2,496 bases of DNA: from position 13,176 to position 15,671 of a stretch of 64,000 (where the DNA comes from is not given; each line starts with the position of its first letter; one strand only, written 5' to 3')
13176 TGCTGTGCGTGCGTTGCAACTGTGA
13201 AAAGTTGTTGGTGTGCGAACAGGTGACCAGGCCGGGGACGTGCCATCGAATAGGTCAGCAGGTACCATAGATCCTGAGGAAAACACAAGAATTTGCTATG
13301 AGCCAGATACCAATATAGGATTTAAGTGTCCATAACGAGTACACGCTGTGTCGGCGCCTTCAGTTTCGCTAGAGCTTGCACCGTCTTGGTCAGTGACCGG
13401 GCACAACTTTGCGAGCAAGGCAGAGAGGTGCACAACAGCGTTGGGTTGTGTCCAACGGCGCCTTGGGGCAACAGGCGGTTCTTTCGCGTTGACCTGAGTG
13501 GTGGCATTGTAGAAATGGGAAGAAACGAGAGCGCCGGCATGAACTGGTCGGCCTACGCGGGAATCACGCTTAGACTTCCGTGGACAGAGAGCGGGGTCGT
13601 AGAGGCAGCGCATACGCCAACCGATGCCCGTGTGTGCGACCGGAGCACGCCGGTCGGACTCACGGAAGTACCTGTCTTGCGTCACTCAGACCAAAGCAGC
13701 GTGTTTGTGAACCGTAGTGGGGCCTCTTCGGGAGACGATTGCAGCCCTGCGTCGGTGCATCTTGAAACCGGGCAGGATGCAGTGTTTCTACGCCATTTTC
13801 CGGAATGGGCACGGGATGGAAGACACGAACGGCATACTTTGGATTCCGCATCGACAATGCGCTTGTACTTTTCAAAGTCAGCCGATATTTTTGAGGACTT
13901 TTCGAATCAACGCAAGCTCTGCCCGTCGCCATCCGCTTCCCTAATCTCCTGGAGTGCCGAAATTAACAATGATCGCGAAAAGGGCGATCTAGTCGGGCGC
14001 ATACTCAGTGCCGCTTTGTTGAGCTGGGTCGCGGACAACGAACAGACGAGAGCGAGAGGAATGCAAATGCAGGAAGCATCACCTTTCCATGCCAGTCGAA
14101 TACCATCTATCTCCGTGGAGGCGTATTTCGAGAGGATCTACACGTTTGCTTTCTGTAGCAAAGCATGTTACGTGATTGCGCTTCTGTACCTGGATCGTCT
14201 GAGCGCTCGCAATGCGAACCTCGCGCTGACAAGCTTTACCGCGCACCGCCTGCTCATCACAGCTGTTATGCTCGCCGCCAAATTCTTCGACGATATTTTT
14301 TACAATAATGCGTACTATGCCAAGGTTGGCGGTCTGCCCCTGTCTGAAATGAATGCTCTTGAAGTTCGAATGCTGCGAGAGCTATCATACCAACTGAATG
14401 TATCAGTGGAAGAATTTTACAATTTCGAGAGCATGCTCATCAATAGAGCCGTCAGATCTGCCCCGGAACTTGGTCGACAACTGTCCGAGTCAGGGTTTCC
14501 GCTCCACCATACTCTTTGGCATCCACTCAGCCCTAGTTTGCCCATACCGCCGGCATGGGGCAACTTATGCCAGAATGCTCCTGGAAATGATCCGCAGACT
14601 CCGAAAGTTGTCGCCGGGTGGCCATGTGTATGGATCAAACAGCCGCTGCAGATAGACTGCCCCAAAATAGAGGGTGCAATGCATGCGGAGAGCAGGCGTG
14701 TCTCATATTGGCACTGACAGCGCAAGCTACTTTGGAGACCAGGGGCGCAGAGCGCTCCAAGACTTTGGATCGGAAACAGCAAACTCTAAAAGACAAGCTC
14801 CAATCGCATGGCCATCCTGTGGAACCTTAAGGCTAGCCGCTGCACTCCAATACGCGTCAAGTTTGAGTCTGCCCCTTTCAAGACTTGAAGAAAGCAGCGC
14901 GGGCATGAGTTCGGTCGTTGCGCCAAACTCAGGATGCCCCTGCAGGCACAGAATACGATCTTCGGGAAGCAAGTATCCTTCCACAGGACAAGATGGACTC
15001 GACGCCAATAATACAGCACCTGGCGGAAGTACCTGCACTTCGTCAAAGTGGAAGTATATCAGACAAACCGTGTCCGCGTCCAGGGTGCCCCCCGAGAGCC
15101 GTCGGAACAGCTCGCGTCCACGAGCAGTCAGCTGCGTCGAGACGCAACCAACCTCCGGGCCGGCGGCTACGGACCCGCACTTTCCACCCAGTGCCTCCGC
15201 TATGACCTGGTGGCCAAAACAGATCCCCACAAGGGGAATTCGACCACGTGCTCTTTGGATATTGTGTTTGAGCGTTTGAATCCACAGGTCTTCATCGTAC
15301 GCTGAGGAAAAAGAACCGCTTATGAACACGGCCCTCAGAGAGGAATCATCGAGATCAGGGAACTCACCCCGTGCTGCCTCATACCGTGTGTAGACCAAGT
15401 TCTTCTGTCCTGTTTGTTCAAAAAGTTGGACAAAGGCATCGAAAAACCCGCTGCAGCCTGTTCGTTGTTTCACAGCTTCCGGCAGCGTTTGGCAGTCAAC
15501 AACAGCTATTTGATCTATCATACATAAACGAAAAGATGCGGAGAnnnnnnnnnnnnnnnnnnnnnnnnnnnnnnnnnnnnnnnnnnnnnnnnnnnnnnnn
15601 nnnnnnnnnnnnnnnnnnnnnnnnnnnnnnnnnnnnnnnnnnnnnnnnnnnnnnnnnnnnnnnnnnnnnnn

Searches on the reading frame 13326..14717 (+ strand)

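Call 4: search_protein_families(library=pfam, proteins=[window:13326-14717:+])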
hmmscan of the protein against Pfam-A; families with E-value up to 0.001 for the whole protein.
window:13326-14717:+ (463 aa): 2 families
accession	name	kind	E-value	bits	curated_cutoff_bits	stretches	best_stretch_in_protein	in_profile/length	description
PF08613.16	Cyclin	-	2e-35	122.8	21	1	245-357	35-149/149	Cyclin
PF00134.28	Cyclin_N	-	0.00013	22.1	23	1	277-358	47-127/127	Cyclin, N-terminal domain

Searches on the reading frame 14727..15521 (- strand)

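Call 5: search_protein_families(library=pfam, proteins=[window:14727-15521:-])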
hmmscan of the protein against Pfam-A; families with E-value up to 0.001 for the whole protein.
window:14727-15521:- (264 aa): 1 family
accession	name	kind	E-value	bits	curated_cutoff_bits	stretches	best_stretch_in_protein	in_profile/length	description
PF00117.34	GATase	-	4.7e-16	59.4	22.8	1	53-204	32-178/190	Glutamine amidotransferase class-I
